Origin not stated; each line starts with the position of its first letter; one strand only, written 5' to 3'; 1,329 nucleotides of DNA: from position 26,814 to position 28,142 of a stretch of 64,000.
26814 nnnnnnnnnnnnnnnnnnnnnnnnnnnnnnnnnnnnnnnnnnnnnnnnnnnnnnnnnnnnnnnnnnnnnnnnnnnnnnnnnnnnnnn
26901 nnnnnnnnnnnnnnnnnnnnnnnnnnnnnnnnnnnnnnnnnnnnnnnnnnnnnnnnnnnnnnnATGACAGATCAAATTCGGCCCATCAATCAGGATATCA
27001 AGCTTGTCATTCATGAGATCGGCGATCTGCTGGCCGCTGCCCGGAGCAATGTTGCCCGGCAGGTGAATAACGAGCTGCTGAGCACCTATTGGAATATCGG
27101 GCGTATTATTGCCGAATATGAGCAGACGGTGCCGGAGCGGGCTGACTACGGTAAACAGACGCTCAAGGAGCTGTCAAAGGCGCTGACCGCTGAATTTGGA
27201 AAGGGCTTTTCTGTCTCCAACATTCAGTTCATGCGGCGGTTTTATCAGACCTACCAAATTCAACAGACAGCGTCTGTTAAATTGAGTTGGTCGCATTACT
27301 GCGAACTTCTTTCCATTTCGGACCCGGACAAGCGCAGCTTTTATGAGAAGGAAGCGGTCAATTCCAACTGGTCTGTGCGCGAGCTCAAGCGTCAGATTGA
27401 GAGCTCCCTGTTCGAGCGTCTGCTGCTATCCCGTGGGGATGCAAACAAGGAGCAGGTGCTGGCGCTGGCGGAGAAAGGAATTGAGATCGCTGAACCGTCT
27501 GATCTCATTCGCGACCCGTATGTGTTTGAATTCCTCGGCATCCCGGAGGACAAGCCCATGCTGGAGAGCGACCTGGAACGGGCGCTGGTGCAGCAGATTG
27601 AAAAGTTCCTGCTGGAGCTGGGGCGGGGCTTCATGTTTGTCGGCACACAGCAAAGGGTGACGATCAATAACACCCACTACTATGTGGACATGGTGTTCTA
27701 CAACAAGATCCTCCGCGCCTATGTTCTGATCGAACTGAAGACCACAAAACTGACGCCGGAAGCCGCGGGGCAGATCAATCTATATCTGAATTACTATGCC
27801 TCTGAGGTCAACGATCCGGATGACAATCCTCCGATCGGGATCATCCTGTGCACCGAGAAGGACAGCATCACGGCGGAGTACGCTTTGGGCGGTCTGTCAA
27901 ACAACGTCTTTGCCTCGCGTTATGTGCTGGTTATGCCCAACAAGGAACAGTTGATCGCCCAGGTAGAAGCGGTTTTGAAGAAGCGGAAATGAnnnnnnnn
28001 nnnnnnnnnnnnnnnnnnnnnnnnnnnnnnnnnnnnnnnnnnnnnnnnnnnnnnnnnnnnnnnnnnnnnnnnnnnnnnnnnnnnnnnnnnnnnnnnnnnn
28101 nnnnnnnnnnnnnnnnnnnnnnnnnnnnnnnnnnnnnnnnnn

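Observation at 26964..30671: Three-gene YhcG(DUF1016)-McrB-McrC-like cassette: candidate non-canonical modification-dependent defence system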

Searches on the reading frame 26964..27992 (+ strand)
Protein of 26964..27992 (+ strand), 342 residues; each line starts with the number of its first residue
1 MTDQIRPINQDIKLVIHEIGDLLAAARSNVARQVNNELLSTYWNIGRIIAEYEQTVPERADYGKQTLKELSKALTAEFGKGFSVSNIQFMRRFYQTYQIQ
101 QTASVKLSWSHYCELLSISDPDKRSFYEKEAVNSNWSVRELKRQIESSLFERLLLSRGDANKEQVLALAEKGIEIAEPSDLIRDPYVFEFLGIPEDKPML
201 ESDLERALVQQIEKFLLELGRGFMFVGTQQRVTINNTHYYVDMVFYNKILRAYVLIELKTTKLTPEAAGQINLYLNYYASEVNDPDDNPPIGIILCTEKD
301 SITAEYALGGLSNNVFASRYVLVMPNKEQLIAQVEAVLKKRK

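Call 3: search_protein_families(library=pfam, proteins=[window:26964-27992:+], max_evalue=0.01)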
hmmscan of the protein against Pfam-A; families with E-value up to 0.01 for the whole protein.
window:26964-27992:+ (342 aa): 3 families
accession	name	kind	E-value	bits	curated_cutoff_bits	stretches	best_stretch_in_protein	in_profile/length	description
PF06250.17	YhcG_C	-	6.6e-58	195.4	32.5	1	180-330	2-152/157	YhcG PDDEXK nuclease domain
PF17761.7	DUF1016_N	-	2.4e-47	160.9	32.8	1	19-152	2-137/137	DUF1016 N-terminal domain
PF13588.12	HSDR_N_2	-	0.0002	21.8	25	1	230-278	28-78/110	Type I restriction enzyme R protein N terminus (HSDR_N)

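Call 4: search_protein_families(library=padloc, proteins=[window:26964-27992:+], max_evalue=0.01)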
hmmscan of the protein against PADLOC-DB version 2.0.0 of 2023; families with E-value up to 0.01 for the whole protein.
window:26964-27992:+ (342 aa): 34 families (the best 25 are shown)
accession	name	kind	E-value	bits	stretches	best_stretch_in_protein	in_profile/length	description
PDLC04807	PDC-S02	-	4.3e-137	455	1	9-339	10-340/351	-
PDLC04803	PDC-S02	-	1.2e-101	337.9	1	76-339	4-259/269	-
PDLC04795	PDC-S02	-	4.5e-90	300.4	1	8-336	20-342/357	-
PDLC04820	PDC-S02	-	1.2e-89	298.7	1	12-335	26-317/332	-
PDLC04831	PDC-S02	-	9e-87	289.8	1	7-328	6-323/346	-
PDLC04827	PDC-S02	-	8.4e-86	285.4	1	9-236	7-231/234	-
PDLC04810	PDC-S02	-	1.9e-85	285.2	1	8-328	7-334/355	-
PDLC04822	PDC-S02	-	4e-77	257.7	1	14-300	12-288/294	-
PDLC04802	PDC-S02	-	2.3e-56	188.6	2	14-154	11-157/171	-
PDLC04812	PDC-S02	-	6.8e-54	179.9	1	15-151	11-147/151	-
PDLC04813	PDC-S02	-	2.5e-50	168.8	1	180-335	6-159/175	-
PDLC04797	PDC-S02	-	3.9e-46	154.2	1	14-129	7-122/126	-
PDLC04817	PDC-S02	-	9.7e-44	148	2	15-212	11-208/286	-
PDLC04826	PDC-S02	-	2.9e-40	136.2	1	8-224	7-217/222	-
PDLC01464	PD_DExK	-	7.6e-39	131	1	109-257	1-126/126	"CAS-I,CAS-II,CAS-III,CAS-IV,CAS-V,CAS-VI; associated"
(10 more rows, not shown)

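Call 5: search_protein_families(library=ncbifam, proteins=[window:26964-27992:+], max_evalue=0.01)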
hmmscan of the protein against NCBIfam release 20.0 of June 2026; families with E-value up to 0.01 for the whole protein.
window:26964-27992:+ (342 aa): 1 family
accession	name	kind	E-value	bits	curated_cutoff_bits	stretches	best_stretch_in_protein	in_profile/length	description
NF038070.1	LmbU_fam_TF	subfamily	0.0012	18.8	125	1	104-151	78-124/171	LmbU family transcriptional regulator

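Call 22: find_homologous_proteins(query=window:26964-27992:+, max_evalue=0.00001)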
Query window:26964-27992:+ (342 aa): 8000 proteins with E <= 0.00001 among 8000 candidates; the best 120 are listed.
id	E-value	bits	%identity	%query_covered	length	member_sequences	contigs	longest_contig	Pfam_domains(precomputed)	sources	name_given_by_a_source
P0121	1.0e-221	753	100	100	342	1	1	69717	PF17761.8,PF06250.18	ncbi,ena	-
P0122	1.7e-216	735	97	100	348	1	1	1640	PF17761.8,PF06250.18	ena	-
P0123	2.6e-216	735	97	100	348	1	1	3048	PF17761.8,PF06250.18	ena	-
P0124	2.9e-216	735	97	100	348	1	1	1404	PF17761.8,PF06250.18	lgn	-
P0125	6.1e-216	734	96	100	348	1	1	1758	PF17761.8,PF06250.18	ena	-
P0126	9.6e-216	733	96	100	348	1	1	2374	PF17761.8,PF06250.18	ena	-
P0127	1.1e-215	733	96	100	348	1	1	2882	PF17761.8,PF06250.18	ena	-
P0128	1.1e-215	733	97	100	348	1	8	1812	PF17761.8,PF06250.18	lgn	-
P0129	1.4e-215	732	96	100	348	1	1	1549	PF17761.8,PF06250.18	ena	-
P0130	1.6e-215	732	96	100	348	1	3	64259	PF17761.8,PF06250.18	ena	-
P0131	2.4e-215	732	97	100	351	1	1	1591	PF17761.8,PF06250.18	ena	-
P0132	2.7e-215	731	96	100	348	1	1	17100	PF17761.8,PF06250.18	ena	-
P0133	2.9e-215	731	96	100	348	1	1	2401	PF17761.8,PF06250.18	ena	-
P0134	3.9e-215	731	96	100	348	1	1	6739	PF17761.8,PF06250.18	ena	-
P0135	4.5e-215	731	96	100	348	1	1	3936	PF17761.8,PF06250.18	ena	-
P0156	2.8e-214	728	96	100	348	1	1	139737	PF17761.8,PF06250.18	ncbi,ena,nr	ncbi:MAG: DUF1016 family protein [Oscillospiraceae bacterium]|nr:DUF1016 family protein [Oscillospir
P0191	6.7e-213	724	96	100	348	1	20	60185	PF17761.8,PF06250.18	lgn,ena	-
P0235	5.3e-210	714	94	100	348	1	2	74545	PF17761.8,PF06250.18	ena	-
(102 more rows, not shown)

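Call 23: find_encoding_contigs(protein=P0156, flank=8000, max_places=3)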
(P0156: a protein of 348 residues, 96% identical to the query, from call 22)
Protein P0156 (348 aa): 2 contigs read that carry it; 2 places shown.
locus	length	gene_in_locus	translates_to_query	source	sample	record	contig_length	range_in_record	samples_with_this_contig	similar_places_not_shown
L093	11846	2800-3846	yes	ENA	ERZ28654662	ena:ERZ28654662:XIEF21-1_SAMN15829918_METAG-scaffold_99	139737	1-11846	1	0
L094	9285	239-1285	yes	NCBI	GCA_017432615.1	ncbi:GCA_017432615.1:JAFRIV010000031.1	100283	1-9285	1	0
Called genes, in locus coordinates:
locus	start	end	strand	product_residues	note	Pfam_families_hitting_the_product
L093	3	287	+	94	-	?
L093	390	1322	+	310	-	PF00291:PALP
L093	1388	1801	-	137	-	PF02082:Rrf2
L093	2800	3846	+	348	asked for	PF17761:DUF1016_N, PF06250:YhcG_C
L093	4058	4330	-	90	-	-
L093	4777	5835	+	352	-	PF02661:Fic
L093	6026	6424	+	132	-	-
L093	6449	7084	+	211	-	PF00132:Hexapep, PF14602:Hexapep_2 (weak)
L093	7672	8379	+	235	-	-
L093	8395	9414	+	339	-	PF14057:GGGtGRT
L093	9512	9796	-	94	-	-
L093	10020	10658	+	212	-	-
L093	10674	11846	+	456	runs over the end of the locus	PF01554:MatE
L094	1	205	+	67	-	?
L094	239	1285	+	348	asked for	PF17761:DUF1016_N, PF06250:YhcG_C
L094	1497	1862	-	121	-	-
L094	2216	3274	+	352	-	PF02661:Fic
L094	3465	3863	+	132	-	-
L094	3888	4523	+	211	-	PF00132:Hexapep, PF14602:Hexapep_2 (weak)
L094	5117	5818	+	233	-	-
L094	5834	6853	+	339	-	PF14057:GGGtGRT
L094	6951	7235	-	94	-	-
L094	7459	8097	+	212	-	-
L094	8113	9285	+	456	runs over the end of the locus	PF01554:MatE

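Call 24: find_encoding_contigs(protein=P0191, flank=8000, max_places=6)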
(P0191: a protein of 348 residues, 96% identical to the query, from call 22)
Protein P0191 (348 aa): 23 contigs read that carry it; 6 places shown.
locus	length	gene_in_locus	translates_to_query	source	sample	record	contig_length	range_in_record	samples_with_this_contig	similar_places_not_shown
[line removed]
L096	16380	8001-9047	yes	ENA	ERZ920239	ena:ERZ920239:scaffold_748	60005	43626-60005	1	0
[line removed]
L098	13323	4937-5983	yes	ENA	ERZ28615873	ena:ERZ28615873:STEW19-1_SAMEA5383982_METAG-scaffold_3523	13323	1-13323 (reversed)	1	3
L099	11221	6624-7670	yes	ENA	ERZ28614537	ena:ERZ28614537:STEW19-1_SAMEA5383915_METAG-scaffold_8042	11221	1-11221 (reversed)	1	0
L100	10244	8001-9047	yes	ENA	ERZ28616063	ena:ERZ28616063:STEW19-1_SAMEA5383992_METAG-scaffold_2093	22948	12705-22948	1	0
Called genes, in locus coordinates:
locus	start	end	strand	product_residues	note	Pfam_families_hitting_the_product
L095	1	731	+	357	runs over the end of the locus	PF14657:Arm-DNA-bind_4, PF14659:Phage_int_SAM_3, PF00589:Phage_integrase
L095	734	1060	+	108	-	PF21983:NikA-like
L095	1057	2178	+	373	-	PF13481:AAA_25, PF13401:AAA_22 (weak)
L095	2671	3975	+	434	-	PF01076:Mob_Pre, PF04102:SlyX (weak)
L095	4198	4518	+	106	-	-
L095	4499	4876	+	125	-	PF14198:TnpV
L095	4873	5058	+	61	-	-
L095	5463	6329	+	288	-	PF02086:MethyltransfD12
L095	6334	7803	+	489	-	-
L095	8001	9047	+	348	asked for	PF17761:DUF1016_N, PF06250:YhcG_C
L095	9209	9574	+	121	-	PF03965:Penicillinase_R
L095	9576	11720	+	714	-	PF05569:Peptidase_M56, PF25852:DUF6242_C (weak)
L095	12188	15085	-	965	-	PF05257:CHAP (faint), PF05738:Cna_B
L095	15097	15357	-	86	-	PF10502:Peptidase_S26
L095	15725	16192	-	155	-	-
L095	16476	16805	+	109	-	-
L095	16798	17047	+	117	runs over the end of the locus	PF05717:TnpB_IS66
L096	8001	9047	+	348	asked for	PF17761:DUF1016_N, PF06250:YhcG_C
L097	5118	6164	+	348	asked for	PF17761:DUF1016_N, PF06250:YhcG_C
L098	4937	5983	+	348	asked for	PF17761:DUF1016_N, PF06250:YhcG_C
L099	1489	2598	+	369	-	PF01076:Mob_Pre, PF04102:SlyX (weak)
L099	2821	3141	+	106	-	-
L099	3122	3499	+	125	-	PF14198:TnpV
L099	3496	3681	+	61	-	-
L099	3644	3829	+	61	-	-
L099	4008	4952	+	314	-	PF02086:MethyltransfD12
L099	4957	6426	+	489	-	-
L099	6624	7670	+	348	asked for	PF17761:DUF1016_N, PF06250:YhcG_C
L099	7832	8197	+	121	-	PF03965:Penicillinase_R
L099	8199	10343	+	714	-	PF05569:Peptidase_M56, PF25852:DUF6242_C (weak)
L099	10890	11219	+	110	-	?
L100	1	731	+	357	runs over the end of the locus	PF14657:Arm-DNA-bind_4, PF14659:Phage_int_SAM_3, PF00589:Phage_integrase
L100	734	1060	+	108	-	PF21983:NikA-like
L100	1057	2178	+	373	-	PF13481:AAA_25, PF13401:AAA_22 (weak)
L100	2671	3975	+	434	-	PF01076:Mob_Pre, PF04102:SlyX (weak)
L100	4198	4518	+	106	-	-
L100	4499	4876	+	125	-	PF14198:TnpV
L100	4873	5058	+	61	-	-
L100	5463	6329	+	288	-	PF02086:MethyltransfD12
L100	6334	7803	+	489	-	-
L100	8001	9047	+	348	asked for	PF17761:DUF1016_N, PF06250:YhcG_C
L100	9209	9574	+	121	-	PF03965:Penicillinase_R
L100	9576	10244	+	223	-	?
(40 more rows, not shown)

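Call 25: find_encoding_contigs(protein=P0235, flank=8000, max_places=3)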
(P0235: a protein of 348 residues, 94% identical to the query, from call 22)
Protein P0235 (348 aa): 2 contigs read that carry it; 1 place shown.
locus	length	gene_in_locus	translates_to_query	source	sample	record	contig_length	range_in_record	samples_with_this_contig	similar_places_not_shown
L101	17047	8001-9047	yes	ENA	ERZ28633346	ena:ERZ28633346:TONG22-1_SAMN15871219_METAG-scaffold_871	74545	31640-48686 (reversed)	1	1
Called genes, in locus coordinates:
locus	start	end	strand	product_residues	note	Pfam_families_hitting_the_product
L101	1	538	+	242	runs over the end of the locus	PF01048:PNP_UDP_1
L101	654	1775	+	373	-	PF02608:Bmp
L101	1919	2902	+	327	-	-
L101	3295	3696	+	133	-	-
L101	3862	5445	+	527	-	-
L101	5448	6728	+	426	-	PF00128:Alpha-amylase, PF14701:hDGE_amylase (faint), PF00128:Alpha-amylase, PF18612:Bac_A_amyl_C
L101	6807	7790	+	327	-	PF02540:NAD_synthase (weak), PF00958:GMP_synt_C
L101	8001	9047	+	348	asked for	PF17761:DUF1016_N, PF06250:YhcG_C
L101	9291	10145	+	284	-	PF00106:adh_short (weak), PF13561:adh_short_C2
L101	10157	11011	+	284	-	PF00248:Aldo_ket_red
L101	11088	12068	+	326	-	PF01408:GFO_IDH_MocA, PF03446:NAD_binding_2 (weak), PF03807:F420_oxidored, PF22725:GFO_IDH_MocA_C3, PF02894:GFO_IDH_MocA_C (faint)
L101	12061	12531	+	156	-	PF13468:Glyoxalase_3 (weak), PF13669:Glyoxalase_4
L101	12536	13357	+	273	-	PF01261:AP_endonuc_2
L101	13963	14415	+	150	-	PF00478:IMPDH (weak), PF01070:FMN_dh, PF01645:Glu_synthase (faint)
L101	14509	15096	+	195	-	PF00440:TetR_N (weak)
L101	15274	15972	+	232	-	PF00072:Response_reg, PF04397:LytTR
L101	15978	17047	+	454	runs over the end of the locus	PF02518:HATPase_c, PF14501:HATPase_c_5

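Call 32: search_solved_structures(query=window:26964-27992:+, max_evalue=0.01, show_alignments=1)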
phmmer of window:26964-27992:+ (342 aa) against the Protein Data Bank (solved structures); distinct sequences matched with E-value up to 0.01: 0.

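Call 60: search_protein_representatives(protein=window:26964-27992:+)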
Query: 342 residues. Proteins with E-value up to 0.001 (for the whole library): 26479; up to 1e-10: 11869; up to 1e-30: 1619. The best 150 are listed.
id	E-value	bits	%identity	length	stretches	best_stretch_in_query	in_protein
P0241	6.6e-171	583.9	81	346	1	15-340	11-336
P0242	7.5e-126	435.9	76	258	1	90-339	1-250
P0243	3.2e-124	430.5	76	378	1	90-340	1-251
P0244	2.9e-119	414.3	87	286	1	128-340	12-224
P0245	8.7e-113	393.0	55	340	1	15-340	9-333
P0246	1.1e-110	386.0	70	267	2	201-341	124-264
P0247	4.9e-100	351.1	86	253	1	155-339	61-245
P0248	1.4e-98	346.3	52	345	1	15-338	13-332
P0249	3.2e-98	345.1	88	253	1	165-340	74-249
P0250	1.2e-96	340.0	84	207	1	162-340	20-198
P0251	2.6e-96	338.9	49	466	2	93-337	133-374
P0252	3.9e-95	335.0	70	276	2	140-277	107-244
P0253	3.2e-94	332.0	47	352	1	8-338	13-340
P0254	4.9e-92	324.8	46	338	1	14-339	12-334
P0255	2.7e-90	319.1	51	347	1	17-335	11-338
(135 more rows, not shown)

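Call 69: find_encoding_contigs(protein=P0121, flank=6000, max_places=3)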
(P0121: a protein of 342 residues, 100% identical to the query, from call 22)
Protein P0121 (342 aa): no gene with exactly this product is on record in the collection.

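Call 71: find_related_loci(query=window:26964-27992:+, collection=metagenome_contigs, flank=6000)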
Query window:26964-27992:+ (342 aa) in metagenome_contigs; peptide patterns used: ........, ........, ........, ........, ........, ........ (x = any residue, [..] = any of these).
600 stretches matched a pattern (row limit reached: there are more); 570 encode a relative of the query (tblastn E <= 1e-3); the best 80 are kept; 80 distinct loci.
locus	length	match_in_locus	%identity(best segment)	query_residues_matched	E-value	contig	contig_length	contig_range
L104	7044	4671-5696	95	1-342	0e+0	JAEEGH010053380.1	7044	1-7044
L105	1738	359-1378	94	1-342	0e+0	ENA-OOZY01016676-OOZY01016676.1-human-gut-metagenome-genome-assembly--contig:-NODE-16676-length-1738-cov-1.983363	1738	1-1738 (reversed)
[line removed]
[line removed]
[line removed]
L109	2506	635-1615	87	15-341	0e+0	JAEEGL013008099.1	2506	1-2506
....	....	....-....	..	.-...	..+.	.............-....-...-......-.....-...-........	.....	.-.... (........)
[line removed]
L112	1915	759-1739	85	12-338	0e+0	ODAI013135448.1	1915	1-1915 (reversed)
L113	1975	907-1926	82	1-340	0e+0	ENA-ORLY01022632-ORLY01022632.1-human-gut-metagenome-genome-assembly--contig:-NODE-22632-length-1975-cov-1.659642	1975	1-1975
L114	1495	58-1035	86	15-340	0e+0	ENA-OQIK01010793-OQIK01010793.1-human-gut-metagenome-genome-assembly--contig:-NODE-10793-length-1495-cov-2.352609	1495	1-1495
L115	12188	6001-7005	82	1-339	0e+0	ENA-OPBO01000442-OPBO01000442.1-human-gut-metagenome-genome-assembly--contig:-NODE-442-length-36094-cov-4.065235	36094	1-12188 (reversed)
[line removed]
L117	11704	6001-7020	82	1-340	0e+0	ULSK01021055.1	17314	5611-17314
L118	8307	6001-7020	82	1-340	0e+0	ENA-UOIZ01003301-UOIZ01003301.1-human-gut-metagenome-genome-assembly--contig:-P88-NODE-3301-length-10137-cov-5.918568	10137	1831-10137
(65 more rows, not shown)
